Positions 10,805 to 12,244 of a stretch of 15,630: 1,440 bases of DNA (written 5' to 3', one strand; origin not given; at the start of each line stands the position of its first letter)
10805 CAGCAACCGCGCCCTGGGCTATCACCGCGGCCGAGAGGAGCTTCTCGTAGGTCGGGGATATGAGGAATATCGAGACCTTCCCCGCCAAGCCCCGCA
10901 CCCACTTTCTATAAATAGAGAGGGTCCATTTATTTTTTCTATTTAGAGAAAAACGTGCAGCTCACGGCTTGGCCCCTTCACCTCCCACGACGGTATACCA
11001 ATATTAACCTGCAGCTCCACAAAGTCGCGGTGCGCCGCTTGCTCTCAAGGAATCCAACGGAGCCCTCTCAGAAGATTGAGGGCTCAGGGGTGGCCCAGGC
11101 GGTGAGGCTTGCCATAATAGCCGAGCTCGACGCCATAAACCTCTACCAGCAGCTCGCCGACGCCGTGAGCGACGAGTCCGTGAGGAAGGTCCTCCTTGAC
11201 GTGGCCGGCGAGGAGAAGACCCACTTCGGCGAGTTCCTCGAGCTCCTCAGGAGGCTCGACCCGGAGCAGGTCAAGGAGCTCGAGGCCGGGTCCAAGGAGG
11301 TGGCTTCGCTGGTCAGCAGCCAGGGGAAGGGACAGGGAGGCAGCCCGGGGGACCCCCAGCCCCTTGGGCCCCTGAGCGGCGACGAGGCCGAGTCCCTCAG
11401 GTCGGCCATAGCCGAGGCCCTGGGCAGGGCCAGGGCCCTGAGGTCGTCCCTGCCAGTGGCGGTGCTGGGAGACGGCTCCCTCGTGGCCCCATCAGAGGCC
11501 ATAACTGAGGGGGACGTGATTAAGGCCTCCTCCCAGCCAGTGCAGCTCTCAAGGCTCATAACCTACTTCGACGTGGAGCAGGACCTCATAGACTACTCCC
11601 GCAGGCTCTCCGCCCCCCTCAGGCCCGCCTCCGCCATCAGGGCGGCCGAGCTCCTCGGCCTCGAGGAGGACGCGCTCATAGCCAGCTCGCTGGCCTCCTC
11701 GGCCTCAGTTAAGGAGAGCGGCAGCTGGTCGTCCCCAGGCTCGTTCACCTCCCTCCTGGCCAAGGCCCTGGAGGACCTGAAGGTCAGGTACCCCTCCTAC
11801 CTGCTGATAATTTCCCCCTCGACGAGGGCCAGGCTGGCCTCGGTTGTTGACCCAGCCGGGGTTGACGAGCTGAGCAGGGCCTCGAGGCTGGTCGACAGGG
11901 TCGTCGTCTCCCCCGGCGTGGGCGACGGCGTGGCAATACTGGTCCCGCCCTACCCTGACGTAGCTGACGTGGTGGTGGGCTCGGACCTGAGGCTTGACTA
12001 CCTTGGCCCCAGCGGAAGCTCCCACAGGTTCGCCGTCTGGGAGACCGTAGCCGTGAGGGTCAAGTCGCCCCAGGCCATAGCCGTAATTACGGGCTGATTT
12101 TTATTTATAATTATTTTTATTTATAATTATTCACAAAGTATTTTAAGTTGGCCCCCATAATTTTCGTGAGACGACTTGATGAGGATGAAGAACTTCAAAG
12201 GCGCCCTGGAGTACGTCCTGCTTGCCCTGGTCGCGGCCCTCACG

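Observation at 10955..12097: Ferritin-like (Flp) domain fused to a family-1 encapsulin shell: a PfV-type iron nanocompartment gene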

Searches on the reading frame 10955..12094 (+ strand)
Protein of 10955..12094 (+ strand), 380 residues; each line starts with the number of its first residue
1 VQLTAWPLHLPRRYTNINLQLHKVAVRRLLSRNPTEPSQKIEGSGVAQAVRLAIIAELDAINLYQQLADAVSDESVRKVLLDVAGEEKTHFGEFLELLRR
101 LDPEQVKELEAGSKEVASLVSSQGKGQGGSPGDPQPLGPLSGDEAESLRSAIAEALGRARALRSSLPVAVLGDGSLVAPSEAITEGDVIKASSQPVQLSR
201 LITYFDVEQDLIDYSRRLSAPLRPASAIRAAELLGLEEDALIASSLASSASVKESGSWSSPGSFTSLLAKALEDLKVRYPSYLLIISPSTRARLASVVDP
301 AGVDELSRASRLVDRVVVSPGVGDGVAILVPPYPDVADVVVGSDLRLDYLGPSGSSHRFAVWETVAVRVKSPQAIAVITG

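Call 3: search_protein_families(library=pfam, proteins=[window:10955-12094:+], max_evalue=0.1)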
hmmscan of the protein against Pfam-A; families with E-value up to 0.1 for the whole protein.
window:10955-12094:+ (380 aa): 5 families
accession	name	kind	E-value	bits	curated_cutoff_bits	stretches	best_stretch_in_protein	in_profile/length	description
PF04454.18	Linocin_M18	-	3.3e-14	53.2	24.3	1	181-366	60-253/253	Encapsulating protein for peroxidase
PF22277.2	EncFtn-like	-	3.2e-09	36.9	27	1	52-110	21-79/85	EncFtn-like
PF02915.23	Rubrerythrin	-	6.6e-07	30.2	22.8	1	51-109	4-64/137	Rubrerythrin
PF09537.16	DUF2383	-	0.0081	16.7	30.8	1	57-105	13-61/111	Domain of unknown function (DUF2383)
PF03232.19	COQ7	-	0.091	12.8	23.5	0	47-100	4-58/169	Ubiquinone biosynthesis protein COQ7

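Call 4: search_protein_families(library=ncbifam, proteins=[window:10955-12094:+], max_evalue=0.1)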
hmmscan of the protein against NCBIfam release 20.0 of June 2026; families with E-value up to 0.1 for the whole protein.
window:10955-12094:+ (380 aa): 5 families
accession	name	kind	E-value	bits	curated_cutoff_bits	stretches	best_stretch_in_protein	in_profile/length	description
NF058679.1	EncB_fam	subfamily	7.2e-24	84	90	1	36-128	11-103/117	encapsulin nanocompartment ferritin-likeEncB family encapsulin nanocompartment ferritin-like cargo protein cargo protein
TIGR04535.1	ferrit_encaps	subfamily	3.2e-19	69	125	1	44-129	13-100/114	encapsulin-associated ferritin-like protein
NF041155.2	encap_f1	equivalog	5.8e-17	61.9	100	1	187-377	61-260/261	family 1 encapsulin nanocompartment shell protein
NF058678.1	EncB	exception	1.3e-07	32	210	1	46-107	12-72/160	encapsulin nanocompartment ferritin-like cargo protein EncB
NF045676.1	FeExpMbfA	equivalog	2.6e-05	23.8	450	1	18-113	71-163/318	iron exporter MbfA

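Call 5: search_solved_structures(query=window:10955-12094:+, max_evalue=1, show_alignments=3)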
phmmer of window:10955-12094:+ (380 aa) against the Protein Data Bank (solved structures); distinct sequences matched with E-value up to 1: 34.
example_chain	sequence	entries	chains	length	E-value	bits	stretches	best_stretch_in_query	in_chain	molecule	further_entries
2e0z_A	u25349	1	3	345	8.4e-44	153.3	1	44-378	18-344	Virus-like particle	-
5n5e_e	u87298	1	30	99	7.6e-23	84.4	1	45-120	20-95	PFC_05175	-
7s8t_A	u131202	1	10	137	1.1e-11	47.8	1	39-115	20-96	EncC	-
9i8e_C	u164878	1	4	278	2.6e-10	43.2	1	184-378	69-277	Encapsulin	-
9i8f_C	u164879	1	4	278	4.9e-10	42.3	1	184-378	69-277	Encapsulin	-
4pt2_P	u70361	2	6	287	7.5e-09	38.4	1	213-380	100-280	Encapsulin protein | Type 1 encapsulin shell protein EncA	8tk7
7s4q_A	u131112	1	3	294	8e-09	38.3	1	213-380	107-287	EncA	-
7s20_A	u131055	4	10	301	8.6e-09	38.2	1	213-380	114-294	EncA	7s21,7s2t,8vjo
9fy6_A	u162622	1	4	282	2.5e-08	36.7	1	251-378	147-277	Bacteriocin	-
7mh2_A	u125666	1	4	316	5.6e-08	35.5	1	255-378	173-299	T4GALA Engineered Protein Nanocage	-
8rvj_A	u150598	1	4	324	8.9e-08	34.9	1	255-378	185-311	Type 1 encapsulin shell protein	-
6nj8_A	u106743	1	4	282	1.1e-07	34.6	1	256-378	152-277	Encapsulating protein for a DyP-type peroxidase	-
8v4n_A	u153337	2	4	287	2.5e-07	33.4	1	213-380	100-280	Type 1 encapsulin shell protein EncA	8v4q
3k6c_A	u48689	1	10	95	3.3e-06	29.7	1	36-110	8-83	Uncharacterized protein NE0167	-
9b9i_A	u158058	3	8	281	1.3e-05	27.8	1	213-380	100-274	Type 1 encapsulin shell protein EncA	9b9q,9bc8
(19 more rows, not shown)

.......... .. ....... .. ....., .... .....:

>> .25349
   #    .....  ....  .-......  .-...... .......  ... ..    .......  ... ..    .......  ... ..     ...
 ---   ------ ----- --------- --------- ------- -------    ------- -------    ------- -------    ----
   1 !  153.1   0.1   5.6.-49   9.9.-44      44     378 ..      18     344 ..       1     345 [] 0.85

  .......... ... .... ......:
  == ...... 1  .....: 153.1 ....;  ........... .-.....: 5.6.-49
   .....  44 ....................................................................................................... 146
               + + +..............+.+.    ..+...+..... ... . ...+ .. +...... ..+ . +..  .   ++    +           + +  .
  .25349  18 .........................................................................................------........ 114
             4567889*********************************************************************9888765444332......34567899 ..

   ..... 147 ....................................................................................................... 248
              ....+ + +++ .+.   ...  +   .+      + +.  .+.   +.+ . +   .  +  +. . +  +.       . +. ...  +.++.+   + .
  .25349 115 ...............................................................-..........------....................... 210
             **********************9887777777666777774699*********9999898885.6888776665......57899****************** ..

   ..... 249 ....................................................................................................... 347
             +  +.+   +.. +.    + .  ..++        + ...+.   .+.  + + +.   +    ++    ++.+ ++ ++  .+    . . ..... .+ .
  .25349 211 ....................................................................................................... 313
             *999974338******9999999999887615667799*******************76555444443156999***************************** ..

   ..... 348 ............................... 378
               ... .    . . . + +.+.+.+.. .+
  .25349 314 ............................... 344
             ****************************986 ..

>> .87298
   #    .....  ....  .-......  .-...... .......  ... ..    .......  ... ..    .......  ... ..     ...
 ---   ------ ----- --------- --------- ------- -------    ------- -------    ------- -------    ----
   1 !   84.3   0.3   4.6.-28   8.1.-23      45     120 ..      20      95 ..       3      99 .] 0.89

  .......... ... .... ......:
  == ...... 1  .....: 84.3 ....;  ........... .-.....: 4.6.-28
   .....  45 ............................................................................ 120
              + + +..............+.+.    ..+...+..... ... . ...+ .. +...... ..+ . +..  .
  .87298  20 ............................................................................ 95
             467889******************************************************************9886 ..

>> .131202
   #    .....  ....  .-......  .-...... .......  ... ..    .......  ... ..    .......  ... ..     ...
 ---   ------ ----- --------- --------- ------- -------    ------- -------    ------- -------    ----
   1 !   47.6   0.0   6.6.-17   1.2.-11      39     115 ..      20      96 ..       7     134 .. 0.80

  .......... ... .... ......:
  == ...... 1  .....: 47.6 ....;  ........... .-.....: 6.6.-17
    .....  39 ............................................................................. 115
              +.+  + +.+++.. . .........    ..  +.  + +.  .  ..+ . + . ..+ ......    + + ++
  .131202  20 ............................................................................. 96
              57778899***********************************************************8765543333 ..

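Call 7: find_homologous_proteins(query=window:10955-12094:+, max_evalue=0.00001)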
Query window:10955-12094:+ (380 aa): 89 proteins with E <= 0.00001 among 8000 candidates.
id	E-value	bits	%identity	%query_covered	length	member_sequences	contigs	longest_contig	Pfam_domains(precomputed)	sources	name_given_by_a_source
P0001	4.8e-211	718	100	93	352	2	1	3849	PF02915.24,PF04454.19,PF22277.3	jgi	jgi:rubrerythrin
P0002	1.1e-201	687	95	93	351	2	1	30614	PF02915.24,PF04454.19,PF22277.3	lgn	-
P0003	3.4e-143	495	71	91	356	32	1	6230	PF02915.24,PF04454.19,PF22277.3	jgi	jgi:uncharacterized linocin/CFP29 family protein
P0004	9.6e-120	418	62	92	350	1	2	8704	PF04454.19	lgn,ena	-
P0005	2.9e-103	364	51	92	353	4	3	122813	PF02915.24,PF04454.19,PF22277.3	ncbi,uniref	ncbi:MAG: encapsulin [Caldisphaera sp.]|uniref:encapsulin n=1 Tax=Caldisphaera sp. TaxID=2060322 Rep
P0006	1.6e-101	358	51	92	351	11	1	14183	PF02915.24,PF04454.19,PF22277.3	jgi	-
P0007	9.4e-99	349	48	92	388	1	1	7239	PF02915.24,PF04454.19,PF22277.3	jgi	-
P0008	8.9e-93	329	50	92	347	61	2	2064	PF02915.24,PF04454.19,PF22277.3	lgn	-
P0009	3.1e-90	321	52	94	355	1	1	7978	PF02915.24,PF04454.19,PF22277.3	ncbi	ncbi:MAG: encapsulin [Acidilobus sp.]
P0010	6.7e-87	310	53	93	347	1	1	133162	PF02915.24,PF04454.19,PF22277.3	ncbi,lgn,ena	-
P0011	3.2e-86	308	53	92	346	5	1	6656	PF02915.24,PF04454.19,PF22277.3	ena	-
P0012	1.2e-82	296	47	92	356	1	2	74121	PF02915.24,PF04454.19,PF22277.3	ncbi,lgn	-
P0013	2.0e-64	236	40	92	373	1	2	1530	PF02915.24,PF04454.19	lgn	-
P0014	7.0e-63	231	45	93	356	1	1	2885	PF02915.24,PF04454.19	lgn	-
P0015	1.4e-62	230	40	92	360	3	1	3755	PF02915.24,PF04454.19,PF22277.3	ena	-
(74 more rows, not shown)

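Call 9: find_encoding_contigs(protein=P0002, flank=6000, max_places=3)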
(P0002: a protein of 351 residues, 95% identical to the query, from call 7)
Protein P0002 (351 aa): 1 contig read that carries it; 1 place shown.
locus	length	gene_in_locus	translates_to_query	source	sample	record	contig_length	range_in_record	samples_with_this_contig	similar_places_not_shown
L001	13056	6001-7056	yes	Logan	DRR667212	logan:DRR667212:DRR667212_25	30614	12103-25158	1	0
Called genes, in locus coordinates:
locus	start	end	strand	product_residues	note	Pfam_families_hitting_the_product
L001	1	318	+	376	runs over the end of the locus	-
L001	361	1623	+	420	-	PF01979:Amidohydro_1, PF07969:Amidohydro_3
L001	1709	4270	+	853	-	PF00664:ABC_membrane, PF00005:ABC_tran, PF13304:AAA_21 (faint), PF08909:DUF1854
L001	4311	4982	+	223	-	PF03483:B3_4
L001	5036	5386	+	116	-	-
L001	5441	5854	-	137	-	PF13686:DrsE_2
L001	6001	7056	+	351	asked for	PF22277:EncFtn-like, PF02915:Rubrerythrin (weak), PF04454:Linocin_M18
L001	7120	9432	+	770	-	PF21436:STT3-PglB_core (weak)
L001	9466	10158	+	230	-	-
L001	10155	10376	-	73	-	-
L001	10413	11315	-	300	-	PF00294:PfkB, PF08543:Phos_pyr_kin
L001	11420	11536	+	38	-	-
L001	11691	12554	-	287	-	PF00892:EamA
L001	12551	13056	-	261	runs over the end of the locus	PF13230:GATase_4 (weak)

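Call 10: find_encoding_contigs(protein=P0003, flank=6000, max_places=3)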
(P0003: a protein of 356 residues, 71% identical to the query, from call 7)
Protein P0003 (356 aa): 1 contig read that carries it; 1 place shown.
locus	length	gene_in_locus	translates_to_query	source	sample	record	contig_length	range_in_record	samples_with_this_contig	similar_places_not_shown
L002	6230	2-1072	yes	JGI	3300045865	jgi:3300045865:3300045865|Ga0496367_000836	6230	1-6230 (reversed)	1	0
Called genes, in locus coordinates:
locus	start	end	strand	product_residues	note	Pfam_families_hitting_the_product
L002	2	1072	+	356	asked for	PF22277:EncFtn-like, PF02915:Rubrerythrin (weak), PF04454:Linocin_M18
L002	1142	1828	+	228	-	-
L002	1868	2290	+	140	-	-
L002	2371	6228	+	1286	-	?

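Call 11: find_related_loci(query=window:11039-12094:+, collection=genome_contigs, flank=5000)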
Query window:11039-12094:+ (352 aa) in genome_contigs; peptide patterns used: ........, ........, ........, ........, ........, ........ (x = any residue, [..] = any of these).
599 stretches matched a pattern (row limit reached: there are more); 45 encode a relative of the query (tblastn E <= 1e-3); 45 distinct loci.
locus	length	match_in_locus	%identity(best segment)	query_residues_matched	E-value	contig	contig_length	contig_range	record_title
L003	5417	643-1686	50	1-351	9e-112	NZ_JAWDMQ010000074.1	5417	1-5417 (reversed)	MAG: Caldisphaera sp. isolate F8S.bin.6 NODE_1289_length_5417_cov_24.2489, whole genome shotgun sequence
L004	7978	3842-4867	52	1-351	2e-94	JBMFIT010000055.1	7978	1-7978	MAG: Acidilobus sp. isolate KM4324-30 NODE_1627_length_7978_cov_4.652026, whole genome shotgun sequence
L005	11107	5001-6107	40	1-350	2e-68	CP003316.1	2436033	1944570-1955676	Pyrobaculum oguniense TE7, complete genome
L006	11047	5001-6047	40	1-351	3e-67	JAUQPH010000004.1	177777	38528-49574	MAG: Thermoproteota archaeon isolate GXS.bins.2.201912 NODE_48_length_177777_cov_50.236161, whole genome shotgun sequenc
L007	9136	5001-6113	37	1-350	9e-65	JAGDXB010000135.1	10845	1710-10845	MAG: Vulcanisaeta sp. isolate KMA_Bin30 NODE_1613_length_10845_cov_4.502224, whole genome shotgun sequence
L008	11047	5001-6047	39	1-351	2e-64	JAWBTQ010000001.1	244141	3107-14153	MAG: Sulfolobales archaeon isolate JZ-1_201709_bins_45 JZ-1_201709_bins_45_scaffold_1, whole genome shotgun sequence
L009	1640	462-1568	38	1-350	6e-67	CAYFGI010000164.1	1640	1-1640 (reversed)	MAG TPA_asm: uncultured Thermoproteaceae archaeon isolate DRP004690_co1_28 genome assembly, contig: NODE_8207_length_164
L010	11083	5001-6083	35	1-350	2e-59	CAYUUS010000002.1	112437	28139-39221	MAG TPA_asm: uncultured Ignisphaera sp. isolate SRP104967_co1_57 genome assembly, contig: NODE_30_length_112437_cov_267.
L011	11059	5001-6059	41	1-350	3e-64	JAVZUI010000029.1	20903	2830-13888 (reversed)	MAG: Pyrobaculum sp. isolate DRTY-8_201808_bins_12 DRTY-8_201808_bins_12_scaffold_29, whole genome shotgun sequence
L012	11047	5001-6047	40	1-351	1e-68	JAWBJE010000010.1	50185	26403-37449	MAG: Sulfolobales archaeon isolate GMQS_201709_bins_9 GMQS_201709_bins_9_scaffold_10, whole genome shotgun sequence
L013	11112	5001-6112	36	1-350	4e-51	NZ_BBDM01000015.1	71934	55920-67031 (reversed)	Vulcanisaeta sp. JCM 14467, whole genome shotgun sequence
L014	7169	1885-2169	49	1-94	8e-26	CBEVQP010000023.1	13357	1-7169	MAG TPA_asm: uncultured Thermoplasmata archaeon isolate SRR22064146_binner13_Refined_6 genome assembly, contig: ERZ25515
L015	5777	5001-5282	53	1-94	2e-23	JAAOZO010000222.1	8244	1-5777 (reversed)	MAG: Thaumarchaeota archaeon isolate SJ3.Bin70 k141_431850, whole genome shotgun sequence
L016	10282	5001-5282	55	1-94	2e-23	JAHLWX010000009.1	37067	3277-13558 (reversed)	MAG: Candidatus Jordarchaeum sp. LHC_1308 MAG_1308_Ga0212122_1000289, whole genome shotgun sequence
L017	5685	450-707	57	18-103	5e-23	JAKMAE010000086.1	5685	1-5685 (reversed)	MAG: Vulcanisaeta sp. isolate CP.2020.15m.Bin.6 NODE_483_length_5685, whole genome shotgun sequence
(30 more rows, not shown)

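Call 25: predict_structure(alignment_id=A2)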
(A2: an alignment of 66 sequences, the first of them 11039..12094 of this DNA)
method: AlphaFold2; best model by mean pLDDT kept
length: 352 residues; sequences in the alignment: 66
mean_pLDDT: 90.7   pTM: 0.70
mean pLDDT of the five models: 90.7, 90.6, 90.3, 89.7, 88.8
residues with pLDDT >= 90: 277; 70-90: 46; 50-70: 9; < 50: 20
segments of 3 or more residues with pLDDT < 50: 1-7, 93-105
pLDDT, mean of each block of 10 residues (from residue 1): 48 79 93 96 96 97 94 88 81 48 58 93 96 97 91 79 86 98 97 97 98 98 98 98 96 98 98 97 98 97 97 96 97 98 97 96
secondary structure, 60 per line:
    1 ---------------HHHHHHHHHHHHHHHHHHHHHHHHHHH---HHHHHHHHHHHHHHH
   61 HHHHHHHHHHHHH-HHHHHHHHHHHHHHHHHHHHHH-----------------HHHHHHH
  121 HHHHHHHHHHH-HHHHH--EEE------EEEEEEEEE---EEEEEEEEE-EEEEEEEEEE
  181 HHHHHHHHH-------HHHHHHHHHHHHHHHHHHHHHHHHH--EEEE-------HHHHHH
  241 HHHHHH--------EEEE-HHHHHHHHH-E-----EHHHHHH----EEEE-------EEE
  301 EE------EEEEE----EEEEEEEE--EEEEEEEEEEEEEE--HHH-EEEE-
elements in order: H16-42 H46-73 H75-96 H114-131 H133-137 E140-142 E149-157 E161-169 E171-180 H181-189 H197-221 E224-227 H235-246 E255-258 H260-268 H277-282 E287-290 E298-302 E309-313 E318-325 E328-341 E348-351
